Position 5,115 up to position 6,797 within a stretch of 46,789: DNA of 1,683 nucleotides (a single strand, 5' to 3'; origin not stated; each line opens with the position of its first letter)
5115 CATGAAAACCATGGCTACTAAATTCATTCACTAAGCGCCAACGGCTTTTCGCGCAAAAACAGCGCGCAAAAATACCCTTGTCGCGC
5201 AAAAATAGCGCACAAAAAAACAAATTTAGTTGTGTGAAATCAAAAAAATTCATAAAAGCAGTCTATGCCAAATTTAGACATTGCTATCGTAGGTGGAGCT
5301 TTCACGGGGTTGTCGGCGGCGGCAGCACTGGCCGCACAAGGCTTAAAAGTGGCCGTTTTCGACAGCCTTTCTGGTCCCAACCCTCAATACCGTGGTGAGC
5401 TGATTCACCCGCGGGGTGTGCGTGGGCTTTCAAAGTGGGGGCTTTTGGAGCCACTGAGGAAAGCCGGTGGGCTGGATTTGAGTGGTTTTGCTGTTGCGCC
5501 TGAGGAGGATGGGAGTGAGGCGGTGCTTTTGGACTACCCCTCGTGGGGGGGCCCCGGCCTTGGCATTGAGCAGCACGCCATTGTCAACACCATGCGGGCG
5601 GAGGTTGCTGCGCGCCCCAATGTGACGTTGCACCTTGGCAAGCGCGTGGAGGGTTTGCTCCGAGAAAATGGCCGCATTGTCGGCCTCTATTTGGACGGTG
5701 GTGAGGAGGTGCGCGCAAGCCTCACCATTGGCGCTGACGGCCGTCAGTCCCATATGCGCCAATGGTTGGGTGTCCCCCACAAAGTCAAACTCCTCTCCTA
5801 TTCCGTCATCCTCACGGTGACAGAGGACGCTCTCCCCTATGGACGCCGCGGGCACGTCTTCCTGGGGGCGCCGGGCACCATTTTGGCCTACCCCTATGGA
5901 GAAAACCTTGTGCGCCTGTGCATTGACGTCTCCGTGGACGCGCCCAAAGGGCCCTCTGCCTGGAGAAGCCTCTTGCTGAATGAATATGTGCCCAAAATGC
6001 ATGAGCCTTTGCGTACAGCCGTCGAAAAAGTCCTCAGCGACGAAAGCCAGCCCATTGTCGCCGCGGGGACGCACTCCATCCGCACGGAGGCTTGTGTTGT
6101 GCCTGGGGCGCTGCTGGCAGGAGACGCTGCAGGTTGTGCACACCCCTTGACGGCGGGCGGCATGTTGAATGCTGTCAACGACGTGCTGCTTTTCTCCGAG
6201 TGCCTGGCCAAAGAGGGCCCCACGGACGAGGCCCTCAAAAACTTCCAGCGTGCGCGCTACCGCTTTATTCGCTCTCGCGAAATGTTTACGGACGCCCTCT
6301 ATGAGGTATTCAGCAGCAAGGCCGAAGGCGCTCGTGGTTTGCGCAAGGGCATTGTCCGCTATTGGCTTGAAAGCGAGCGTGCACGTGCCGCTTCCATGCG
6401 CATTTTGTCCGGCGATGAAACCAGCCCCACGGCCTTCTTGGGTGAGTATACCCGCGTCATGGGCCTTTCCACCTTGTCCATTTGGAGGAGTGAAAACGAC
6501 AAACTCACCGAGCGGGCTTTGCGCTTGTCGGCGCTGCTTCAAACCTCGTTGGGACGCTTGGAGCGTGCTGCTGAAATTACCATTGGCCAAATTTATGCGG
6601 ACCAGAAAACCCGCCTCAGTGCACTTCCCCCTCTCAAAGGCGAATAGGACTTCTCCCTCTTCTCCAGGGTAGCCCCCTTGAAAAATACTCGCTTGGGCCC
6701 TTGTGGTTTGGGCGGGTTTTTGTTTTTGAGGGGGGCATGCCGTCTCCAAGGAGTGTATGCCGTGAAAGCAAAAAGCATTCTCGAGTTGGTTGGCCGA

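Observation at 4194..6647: Squalene synthase + squalene epoxidase divergent pair inserted between cysE and cysK (possible bacterial sterol entry steps)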

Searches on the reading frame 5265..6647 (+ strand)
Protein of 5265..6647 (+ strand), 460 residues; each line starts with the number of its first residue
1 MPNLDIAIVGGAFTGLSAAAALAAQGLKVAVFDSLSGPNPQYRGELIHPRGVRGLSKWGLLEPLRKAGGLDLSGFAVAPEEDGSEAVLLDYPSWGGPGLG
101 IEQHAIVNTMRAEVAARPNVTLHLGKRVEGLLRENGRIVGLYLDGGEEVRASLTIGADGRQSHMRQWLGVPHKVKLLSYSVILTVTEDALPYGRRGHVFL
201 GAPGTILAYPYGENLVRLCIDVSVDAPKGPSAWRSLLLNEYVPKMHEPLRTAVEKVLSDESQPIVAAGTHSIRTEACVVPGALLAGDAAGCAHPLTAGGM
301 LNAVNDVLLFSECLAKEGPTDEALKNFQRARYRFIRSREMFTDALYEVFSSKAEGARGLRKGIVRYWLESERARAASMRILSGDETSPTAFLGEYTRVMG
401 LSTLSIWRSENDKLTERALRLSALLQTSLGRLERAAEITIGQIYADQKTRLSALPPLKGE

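Call 3: search_protein_families(library=pfam, proteins=[window:5265-6647:+])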
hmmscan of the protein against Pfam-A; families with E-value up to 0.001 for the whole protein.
window:5265-6647:+ (460 aa): 9 families
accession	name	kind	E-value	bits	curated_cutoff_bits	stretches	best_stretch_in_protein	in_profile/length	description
PF08491.16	SE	-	1.2e-28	100.4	20.1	1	151-398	2-254/276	Squalene epoxidase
PF01494.25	FAD_binding_3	-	2.2e-23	83.5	22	1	4-316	2-320/349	FAD binding domain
PF01266.30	DAO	-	7.4e-08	32.7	27.9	1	5-34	1-30/353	FAD dependent oxidoreductase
PF00890.30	FAD_binding_2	-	3.9e-06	26.8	20.4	0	5-34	1-30/414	FAD binding domain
PF01134.28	GIDA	-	1.7e-05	24.5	22.1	1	5-160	1-150/391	Glucose inhibited division protein A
PF13450.12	NAD_binding_8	-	6.3e-05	23.6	21.9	1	8-38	1-31/68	NAD(P)-binding Rossmann-like domain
PF04820.20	Trp_halogenase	-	0.00016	21.1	21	0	107-163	161-216/458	Tryptophan halogenase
PF07992.20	Pyr_redox_2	-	0.00036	20.5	26.1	0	5-37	2-32/291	Pyridine nucleotide-disulphide oxidoreductase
PF12831.13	FAD_oxidored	-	0.0007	19.4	27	0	5-33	1-29/416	FAD dependent oxidoreductase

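Call 4: search_protein_families(library=ncbifam, proteins=[window:5265-6647:+], max_evalue=0.01)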
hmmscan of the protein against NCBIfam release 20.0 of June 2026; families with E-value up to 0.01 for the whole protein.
window:5265-6647:+ (460 aa): 69 families (the best 25 are shown)
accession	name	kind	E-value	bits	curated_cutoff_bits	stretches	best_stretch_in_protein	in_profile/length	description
TIGR01988.1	Ubi-OHases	subfamily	4e-25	88.5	224.65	1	5-361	1-365/387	ubiquinone biosynthesis hydroxylase, UbiH/UbiF/VisC/COQ6 family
NF005313.0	PRK06847.1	subfamily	4.1e-20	72.1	372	1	5-333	6-335/375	hypothetical protein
NF006593.0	PRK09126.1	equivalog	2.7e-19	69.3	420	1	3-365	4-372/393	5-demethoxyubiquinol-8 5-hydroxylase UbiM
NF004834.1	PRK06185.1-3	subfamily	2.1e-18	66.3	500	1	5-172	9-180/420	FAD-dependent oxidoreductase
NF005566.0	PRK07236.1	subfamily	2.4e-18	66.2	333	3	246-334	272-360/386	hypothetical protein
NF005788.0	PRK07608.1-3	equivalog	8.1e-18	64.3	478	1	4-360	3-364/388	UbiH/UbiF family hydroxylase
TIGR01984.1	UbiH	equivalog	1.8e-17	63.3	392.2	1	5-360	1-359/382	2-octaprenyl-6-methoxyphenyl hydroxylase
NF005691.0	PRK07494.1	equivalog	1.6e-16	59.9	459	2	98-176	106-182/404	UbiH/UbiF family hydroxylase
NF005243.0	PRK06753.1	equivalog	7.2e-16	58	365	1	5-333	2-322/374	hypothetical protein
NF005452.0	PRK07045.1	equivalog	7.3e-16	58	397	1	4-332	6-341/388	putative monooxygenase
NF005951.1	PRK08020.1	equivalog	3.4e-15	55.7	590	1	3-175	2-179/388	3-demethoxyubiquinol 3-hydroxylase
NF033623.1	urate_HpxO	equivalog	4.3e-15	55.5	500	1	6-333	2-330/381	FAD-dependent urate hydroxylase HpxO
NF004833.1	PRK06185.1-1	subfamily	9e-15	54.3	488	1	6-173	5-177/403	FAD-dependent oxidoreductase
TIGR02032.1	GG-red-SF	subfamily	6.4e-14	52.3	158.8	1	5-303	2-286/297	geranylgeranyl reductase family protein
NF004835.0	PRK06185.1-4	equivalog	1.1e-13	50.8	601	1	5-169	12-180/411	FAD-dependent oxidoreductase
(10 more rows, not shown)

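Call 7: search_solved_structures(query=window:5265-6647:+, max_evalue=0.001, show_alignments=2)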
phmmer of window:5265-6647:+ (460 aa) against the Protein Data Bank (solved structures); distinct sequences matched with E-value up to 0.001: 30.
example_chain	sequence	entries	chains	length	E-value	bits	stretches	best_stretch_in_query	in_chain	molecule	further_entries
6c6n_A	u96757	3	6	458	2.5e-22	82.7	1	5-420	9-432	Squalene monooxygenase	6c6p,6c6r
5vqb_A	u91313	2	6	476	2.3e-10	43.3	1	4-308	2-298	Rifampin monooxygenase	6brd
3oz2_A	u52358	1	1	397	1e-09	41.2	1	3-311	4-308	Digeranylgeranylglycerophospholipid reductase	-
6sw1_A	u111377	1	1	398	1.1e-09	41.1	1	3-332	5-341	Probable FAD-dependent monooxygenase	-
6sw2_A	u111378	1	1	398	2e-08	36.9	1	3-332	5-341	Probable FAD-dependent monooxygenase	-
2x3n_A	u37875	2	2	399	2e-08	36.9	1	3-332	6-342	PROBABLE FAD-DEPENDENT MONOOXYGENASE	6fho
8uiu_A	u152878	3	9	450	5.3e-08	35.5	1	5-149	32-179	Flavin monooxygenase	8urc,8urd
4bk1_A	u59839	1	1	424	2.4e-07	33.4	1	5-316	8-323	PROBABLE SALICYLATE MONOOXYGENASE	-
4bk3_A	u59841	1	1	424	4.5e-07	32.5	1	5-314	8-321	PROBABLE SALICYLATE MONOOXYGENASE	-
4bjy_A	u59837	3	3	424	5e-07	32.3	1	5-314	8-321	PROBABLE SALICYLATE MONOOXYGENASE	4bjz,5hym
4bk2_A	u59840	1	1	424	5.2e-07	32.3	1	5-314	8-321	PROBABLE SALICYLATE MONOOXYGENASE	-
8r1r_A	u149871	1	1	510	5.7e-07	32.1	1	6-297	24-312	Short-chain dehydrogenase/reductase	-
4k22_A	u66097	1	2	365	1.8e-06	30.5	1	1-299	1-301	Protein VisC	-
5kow_A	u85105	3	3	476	2.1e-06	30.3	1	4-193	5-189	Pentachlorophenol 4-monooxygenase | Putative rifampin monooxygenase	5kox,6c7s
6ain_A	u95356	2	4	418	2.1e-06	30.2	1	6-171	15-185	PnpA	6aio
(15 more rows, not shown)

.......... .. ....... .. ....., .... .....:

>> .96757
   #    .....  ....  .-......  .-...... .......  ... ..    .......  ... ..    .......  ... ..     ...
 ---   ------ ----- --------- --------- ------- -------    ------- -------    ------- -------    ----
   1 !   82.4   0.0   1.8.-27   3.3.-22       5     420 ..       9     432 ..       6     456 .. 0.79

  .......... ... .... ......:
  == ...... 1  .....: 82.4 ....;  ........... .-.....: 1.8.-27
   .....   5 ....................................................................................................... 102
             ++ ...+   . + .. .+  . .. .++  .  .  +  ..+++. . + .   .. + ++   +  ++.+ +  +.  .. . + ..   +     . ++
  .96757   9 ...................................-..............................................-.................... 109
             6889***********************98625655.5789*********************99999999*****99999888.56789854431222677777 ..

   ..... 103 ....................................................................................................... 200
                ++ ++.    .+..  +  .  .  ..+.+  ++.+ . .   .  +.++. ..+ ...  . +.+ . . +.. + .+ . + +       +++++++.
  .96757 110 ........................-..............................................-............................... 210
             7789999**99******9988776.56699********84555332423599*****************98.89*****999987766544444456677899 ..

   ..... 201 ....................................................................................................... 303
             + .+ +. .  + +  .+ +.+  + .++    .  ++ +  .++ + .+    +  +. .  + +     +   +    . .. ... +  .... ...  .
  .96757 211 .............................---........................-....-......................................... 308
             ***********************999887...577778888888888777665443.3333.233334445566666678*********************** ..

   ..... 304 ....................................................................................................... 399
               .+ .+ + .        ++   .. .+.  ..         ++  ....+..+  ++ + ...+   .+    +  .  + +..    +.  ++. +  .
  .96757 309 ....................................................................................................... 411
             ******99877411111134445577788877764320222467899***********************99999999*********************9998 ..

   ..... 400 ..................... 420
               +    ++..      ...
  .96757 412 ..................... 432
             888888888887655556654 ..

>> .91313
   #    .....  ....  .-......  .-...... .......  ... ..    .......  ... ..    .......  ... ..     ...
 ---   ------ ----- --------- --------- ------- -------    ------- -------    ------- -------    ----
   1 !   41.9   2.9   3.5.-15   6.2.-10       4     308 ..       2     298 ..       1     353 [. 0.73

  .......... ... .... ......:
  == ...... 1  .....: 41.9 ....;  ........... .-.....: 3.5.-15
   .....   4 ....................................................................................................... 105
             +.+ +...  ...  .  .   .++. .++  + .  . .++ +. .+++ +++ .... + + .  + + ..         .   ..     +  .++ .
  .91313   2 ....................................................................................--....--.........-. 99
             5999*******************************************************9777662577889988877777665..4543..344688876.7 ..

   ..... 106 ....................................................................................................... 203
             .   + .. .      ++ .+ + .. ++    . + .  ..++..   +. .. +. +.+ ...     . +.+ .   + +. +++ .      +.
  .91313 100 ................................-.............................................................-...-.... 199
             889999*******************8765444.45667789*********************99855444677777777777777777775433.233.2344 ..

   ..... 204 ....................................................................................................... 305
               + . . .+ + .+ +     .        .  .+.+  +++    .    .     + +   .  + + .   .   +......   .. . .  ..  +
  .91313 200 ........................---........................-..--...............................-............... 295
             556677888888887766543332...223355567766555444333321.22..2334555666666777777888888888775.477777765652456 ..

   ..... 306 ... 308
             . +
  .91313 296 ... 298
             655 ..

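Call 9: find_homologous_proteins(query=window:5265-6647:+)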
Query window:5265-6647:+ (460 aa): 266 proteins with E <= 0.001 among 8000 candidates; the best 120 are listed.
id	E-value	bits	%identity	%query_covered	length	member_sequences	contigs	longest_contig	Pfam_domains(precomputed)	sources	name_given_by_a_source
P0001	2.4e-290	981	95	100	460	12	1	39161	PF01266.31,PF00890.31,PF08491.17,PF01494.26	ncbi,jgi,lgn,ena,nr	ncbi:MAG: FAD-dependent monooxygenase [Cystobacterineae bacterium]|nr:FAD-dependent monooxygenase [C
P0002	2.8e-283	958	92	100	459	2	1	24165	PF01266.31,PF08491.17,PF01134.29,PF01494.26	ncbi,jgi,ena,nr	ncbi:MAG: FAD-dependent monooxygenase [Cystobacterineae bacterium]|nr:FAD-dependent monooxygenase [C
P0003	6.8e-138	479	52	99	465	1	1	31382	PF01266.31,PF01593.31,PF13450.13,PF00890.31,PF08491.17,PF07992.21,PF00070.34,PF03486.21,PF04820.21,PF01134.29,PF01494.26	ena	-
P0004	6.6e-136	472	50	100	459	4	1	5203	PF13450.13,PF08491.17,PF07992.21,PF00070.34,PF03486.21,PF05834.19,PF01134.29,PF01494.26,PF12831.14,PF01266.31,PF00890.31,PF04820.21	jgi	jgi:2-polyprenyl-6-methoxyphenol hydroxylase-like FAD-dependent oxidoreductase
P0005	3.6e-134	466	50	98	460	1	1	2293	PF01266.31,PF13450.13,PF00890.31,PF08491.17,PF07992.21,PF00070.34,PF03486.21,PF04820.21,PF01134.29,PF01494.26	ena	-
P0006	1.1e-133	465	50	98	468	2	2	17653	PF01266.31,PF13450.13,PF00890.31,PF08491.17,PF07992.21,PF00070.34,PF03486.21,PF04820.21,PF01134.29,PF01494.26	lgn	-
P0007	5.3e-133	462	51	97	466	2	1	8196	PF01266.31,PF13450.13,PF00890.31,PF08491.17,PF07992.21,PF00070.34,PF04820.21,PF01134.29,PF01494.26,PF12831.14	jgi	jgi:squalene monooxygenase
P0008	1.0e-131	458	49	99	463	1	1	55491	PF13450.13,PF08491.17,PF07992.21,PF00070.34,PF03486.21,PF05834.19,PF01134.29,PF01494.26,PF12831.14,PF01266.31,PF00890.31,PF04820.21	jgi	jgi:squalene monooxygenase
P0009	1.1e-131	458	50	99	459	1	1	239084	PF13450.13,PF08491.17,PF07992.21,PF03486.21,PF01134.29,PF01494.26,PF12831.14,PF01946.24,PF01266.31,PF01593.31,PF00890.31,PF04820.21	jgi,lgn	-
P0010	1.9e-131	457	49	96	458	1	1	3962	PF01266.31,PF01593.31,PF13450.13,PF00890.31,PF08491.17,PF07992.21,PF00070.34,PF03486.21,PF04820.21,PF01134.29,PF01494.26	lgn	-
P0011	4.5e-131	456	49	93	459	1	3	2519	PF01266.31,PF13450.13,PF00890.31,PF08491.17,PF07992.21,PF00070.34,PF03486.21,PF04820.21,PF01134.29,PF01494.26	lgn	-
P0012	5.4e-131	456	49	96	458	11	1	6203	PF13450.13,PF08491.17,PF07992.21,PF00070.34,PF03486.21,PF01134.29,PF01494.26,PF12831.14,PF01266.31,PF01593.31,PF00890.31,PF04820.21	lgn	-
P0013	6.4e-131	456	49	93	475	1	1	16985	PF01266.31,PF13450.13,PF00890.31,PF08491.17,PF07992.21,PF04820.21,PF01134.29,PF01494.26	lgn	-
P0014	8.3e-130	452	50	93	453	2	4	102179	PF01266.31,PF13450.13,PF00890.31,PF08491.17,PF07992.21,PF00070.34,PF04820.21,PF01134.29,PF01494.26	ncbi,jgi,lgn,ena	-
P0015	2.4e-129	450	50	96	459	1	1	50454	PF01266.31,PF13450.13,PF00890.31,PF08491.17,PF07992.21,PF00070.34,PF03486.21,PF04820.21,PF01134.29,PF01494.26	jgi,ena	-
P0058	1.7e-122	428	48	98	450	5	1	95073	PF01266.31,PF13450.13,PF00890.31,PF08491.17,PF07992.21,PF00070.34,PF03486.21,PF04820.21,PF01134.29,PF01494.26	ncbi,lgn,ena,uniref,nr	ncbi:MAG: hypothetical protein DI536_26900 [Archangium gephyra]|uniref:squalene monooxygenase n=1 Ta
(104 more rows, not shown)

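Call 12: find_encoding_contigs(protein=P0058, flank=10000, max_places=2)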
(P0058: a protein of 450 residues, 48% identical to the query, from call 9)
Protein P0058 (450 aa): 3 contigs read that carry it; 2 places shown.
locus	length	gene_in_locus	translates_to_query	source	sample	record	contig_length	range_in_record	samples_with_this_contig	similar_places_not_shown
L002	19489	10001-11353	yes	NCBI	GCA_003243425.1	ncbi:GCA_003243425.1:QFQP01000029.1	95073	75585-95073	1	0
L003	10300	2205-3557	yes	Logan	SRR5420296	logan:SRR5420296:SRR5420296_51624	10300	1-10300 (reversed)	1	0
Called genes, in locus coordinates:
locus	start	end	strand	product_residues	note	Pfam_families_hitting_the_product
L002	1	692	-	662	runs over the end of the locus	PF01627:Hpt, PF02895:H-kinase_dim, PF02518:HATPase_c, PF01584:CheW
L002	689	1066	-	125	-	PF00072:Response_reg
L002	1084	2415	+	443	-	PF01494:FAD_binding_3, PF07992:Pyr_redox_2 (weak), PF01266:DAO, PF22578:GGR_cat (weak)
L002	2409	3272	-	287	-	PF10604:Polyketide_cyc2 (weak), PF08327:AHSA1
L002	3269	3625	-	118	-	PF12840:HTH_20, PF01022:HTH_5, PF12802:MarR_2 (weak)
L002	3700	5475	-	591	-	PF00072:Response_reg, PF08448:PAS_4 (weak), PF00512:HisKA, PF02518:HATPase_c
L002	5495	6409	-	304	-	PF00989:PAS, PF08448:PAS_4, PF13426:PAS_9, PF07536:HWE_HK (faint), PF07568:HisKA_2, PF13581:HATPase_c_2, PF02518:HATPase_c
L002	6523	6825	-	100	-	PF00989:PAS, PF13188:PAS_8, PF08448:PAS_4 (weak), PF13426:PAS_9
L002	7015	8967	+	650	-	PF13249:SQHop_cyclase_N, PF07678:TED_complement (faint), PF13243:SQHop_cyclase_C, PF00432:Prenyltrans (weak)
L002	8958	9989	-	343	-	PF00494:SQS_PSY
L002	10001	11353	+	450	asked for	PF00070:Pyr_redox (faint), PF00890:FAD_binding_2 (faint), PF01134:GIDA (weak), PF01266:DAO (weak), PF01494:FAD_binding_3, PF03486:HI0933_like (faint), PF13450:NAD_binding_8 (weak), PF08491:SE, +2 more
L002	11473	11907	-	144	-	-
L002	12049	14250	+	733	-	PF00801:PKD, PF18911:PKD_4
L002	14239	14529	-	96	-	-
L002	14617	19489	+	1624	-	PF03060:NMO, PF21607:FabD_helical_ins, PF00109:ketoacyl-synt, PF02801:Ketoacyl-synt_C, PF16197:KAsynt_C_assoc, PF00698:Acyl_transf_1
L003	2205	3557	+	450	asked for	PF00070:Pyr_redox (faint), PF00890:FAD_binding_2 (faint), PF01134:GIDA (weak), PF01266:DAO (weak), PF01494:FAD_binding_3, PF03486:HI0933_like (faint), PF13450:NAD_binding_8 (weak), PF08491:SE, +2 more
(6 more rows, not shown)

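Call 13: find_encoding_contigs(protein=P0001, flank=10000, max_places=3)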
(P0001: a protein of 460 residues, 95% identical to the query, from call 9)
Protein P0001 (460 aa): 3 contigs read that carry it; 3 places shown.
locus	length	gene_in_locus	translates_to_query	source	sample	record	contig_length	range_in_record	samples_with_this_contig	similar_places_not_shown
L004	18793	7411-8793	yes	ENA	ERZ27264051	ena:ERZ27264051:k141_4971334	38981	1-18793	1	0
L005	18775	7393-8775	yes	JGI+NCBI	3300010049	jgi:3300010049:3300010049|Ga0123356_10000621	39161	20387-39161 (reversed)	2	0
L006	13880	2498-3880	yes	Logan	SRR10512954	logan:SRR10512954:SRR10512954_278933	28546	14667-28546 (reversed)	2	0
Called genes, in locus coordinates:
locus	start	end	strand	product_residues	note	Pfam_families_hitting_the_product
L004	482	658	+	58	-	-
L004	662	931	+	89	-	-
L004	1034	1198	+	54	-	-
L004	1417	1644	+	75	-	-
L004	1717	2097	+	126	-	-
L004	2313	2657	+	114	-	PF01906:YbjQ_1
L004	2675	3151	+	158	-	PF01906:YbjQ_1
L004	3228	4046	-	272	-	PF02673:BacA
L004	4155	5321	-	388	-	PF00438:S-AdoMet_synt_N, PF02772:S-AdoMet_synt_M, PF02773:S-AdoMet_synt_C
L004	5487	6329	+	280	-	-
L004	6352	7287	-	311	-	PF00494:SQS_PSY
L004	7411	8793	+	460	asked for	PF00890:FAD_binding_2 (faint), PF01266:DAO (faint), PF01494:FAD_binding_3, PF08491:SE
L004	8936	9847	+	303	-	PF00291:PALP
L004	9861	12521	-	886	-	PF01624:MutS_I, PF05188:MutS_II, PF05192:MutS_III, PF05190:MutS_IV, PF00488:MutS_V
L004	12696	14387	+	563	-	PF03109:ABC1, PF01163:RIO1 (weak), PF01636:APH (weak), PF27536:UbiB_helical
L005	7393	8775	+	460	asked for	PF00890:FAD_binding_2 (faint), PF01266:DAO (faint), PF01494:FAD_binding_3, PF08491:SE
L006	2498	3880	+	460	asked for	PF00890:FAD_binding_2 (faint), PF01266:DAO (faint), PF01494:FAD_binding_3, PF08491:SE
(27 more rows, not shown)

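Call 72: predict_structure(alignment_id=A1)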
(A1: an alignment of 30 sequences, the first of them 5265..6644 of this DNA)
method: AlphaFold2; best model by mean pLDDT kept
length: 460 residues; sequences in the alignment: 30
mean_pLDDT: 87.7   pTM: 0.88
mean pLDDT of the five models: 87.7, 86.3, 85.7, 85.5, 85.4
residues with pLDDT >= 90: 244; 70-90: 194; 50-70: 20; < 50: 2
segments of 3 or more residues with pLDDT < 50: none
pLDDT, mean of each block of 10 residues (from residue 1): 86 96 97 91 89 96 97 90 81 93 95 97 95 94 94 91 86 85 91 90 84 93 91 94 91 94 86 85 85 71 93 94 93 82 74 81 88 90 84 82 82 83 82 76 73 67
secondary structure, 60 per line:
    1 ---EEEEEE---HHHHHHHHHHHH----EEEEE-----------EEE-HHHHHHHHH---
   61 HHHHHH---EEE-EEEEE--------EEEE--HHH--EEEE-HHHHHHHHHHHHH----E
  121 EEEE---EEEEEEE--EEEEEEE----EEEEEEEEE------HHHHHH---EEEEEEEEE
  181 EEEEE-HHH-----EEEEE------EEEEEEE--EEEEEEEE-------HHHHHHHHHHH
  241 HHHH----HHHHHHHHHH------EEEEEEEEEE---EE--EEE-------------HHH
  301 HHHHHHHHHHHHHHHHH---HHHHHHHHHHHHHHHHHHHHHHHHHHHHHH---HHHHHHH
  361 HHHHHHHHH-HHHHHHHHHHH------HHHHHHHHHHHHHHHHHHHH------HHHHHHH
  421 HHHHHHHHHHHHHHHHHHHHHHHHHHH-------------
elements in order: E4-9 H13-24 E29-33 E45-47 H49-57 H61-66 E70-72 E74-78 E87-90 E98-101 H103-115 E120-124 E128-134 E137-143 E148-156 H163-168 E172-185 E195-199 E206-212 E215-222 H230-244 H249-258 E265-274 E282-284 H298-317 H321-350 H354-369 H371-381 H388-407 H414-447

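Call 76: fold_search(model_id=the predicted structure, library=pdb)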
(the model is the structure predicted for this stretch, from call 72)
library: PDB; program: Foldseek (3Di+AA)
matches with E <= 10: 1803; with E <= 0.001: 1165
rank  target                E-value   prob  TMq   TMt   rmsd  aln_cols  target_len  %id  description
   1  6c6r_A                2.5e-31  1.00  0.84  0.86   3.3       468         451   23  Human Squalene Epoxidase (SQLE, Squalene Monooxygenase) structure with FAD (released 2019-01-16)
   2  6c6p_A                3.7e-30  1.00  0.84  0.86   3.2       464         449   23  Human squalene epoxidase (SQLE, squalene monooxygenase) structure with FAD and NB-598 (released 2019-01-16)
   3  6c6n_A                1.0e-29  1.00  0.84  0.85   3.3       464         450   22  Human squalene epoxidase (SQLE, squalene monooxygenase) structure with FAD and Cmpd-4" (released 2019-01-16)
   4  6fp0_A                6.5e-22  1.00  0.66  0.68   6.7       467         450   18  The crystal structure of P.fluorescens Kynurenine 3-monooxygenase (KMO) in complex with competitive inhibitor No. 4 (released 2019-08-21)
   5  2x3n                  1.2e-21  1.00  0.63  0.78   4.6       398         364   20  Crystal structure of pqsL, a probable FAD-dependent monooxygenase from Pseudomonas aeruginosa (released 2010-07-21)
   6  5y77_B                1.6e-21  1.00  0.67  0.69   6.5       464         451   17  Crystal structure of Pseudomonas fluorescens Kynurenine 3-monooxygenase in complex with L-KYN (seMet derivative) (released 2017-12-27)
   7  6fp1_B                1.6e-21  1.00  0.68  0.70   6.3       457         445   18  The crystal structure of P.fluorescens Kynurenine 3-monooxygenase (KMO) in complex with competitive inhibitor No. 1 (released 2019-08-21)
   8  6foz_A                2.2e-21  1.00  0.68  0.70   6.2       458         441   18  The crystal structure of P.fluorescens Kynurenine 3-monooxygenase (KMO) in complex with competitive inhibitor No. 13 (released 2019-08-21)
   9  5x6p_B                2.9e-21  1.00  0.69  0.71   6.1       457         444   17  Crystal structure of Pseudomonas fluorescens KMO (released 2018-02-21)
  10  6sw2                  3.6e-21  1.00  0.63  0.78   4.5       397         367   19  Crystal Structure of P. aeruginosa PqsL in complex with 2-aminobenzoylacetate (released 2020-06-03)
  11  6fho                  3.8e-21  1.00  0.62  0.76   4.8       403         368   19  Crystal structure of pqsL, a probable FAD-dependent monooxygenase from Pseudomonas aeruginosa - new refinement (released 2018-04-25)
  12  5y77_A                5.0e-21  1.00  0.68  0.69   8.8       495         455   17  Crystal structure of Pseudomonas fluorescens Kynurenine 3-monooxygenase in complex with L-KYN (seMet derivative) (released 2017-12-27)
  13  8urc_A                5.2e-21  1.00  0.68  0.77   3.7       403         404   18  Bacillus niacini flavin monooxygenase (released 2024-09-18)
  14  6foy_B                5.8e-21  1.00  0.69  0.71   6.2       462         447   18  The crystal structure of P.fluorescens Kynurenine 3-monooxygenase (KMO) in complex with competitive inhibitor No. 9 (released 2019-08-21)
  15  6sw1                  7.2e-21  1.00  0.64  0.79   4.5       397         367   19  Crystal Structure of P. aeruginosa PqsL: R41Y, I43R, G45R, C105G mutant (released 2020-06-03)
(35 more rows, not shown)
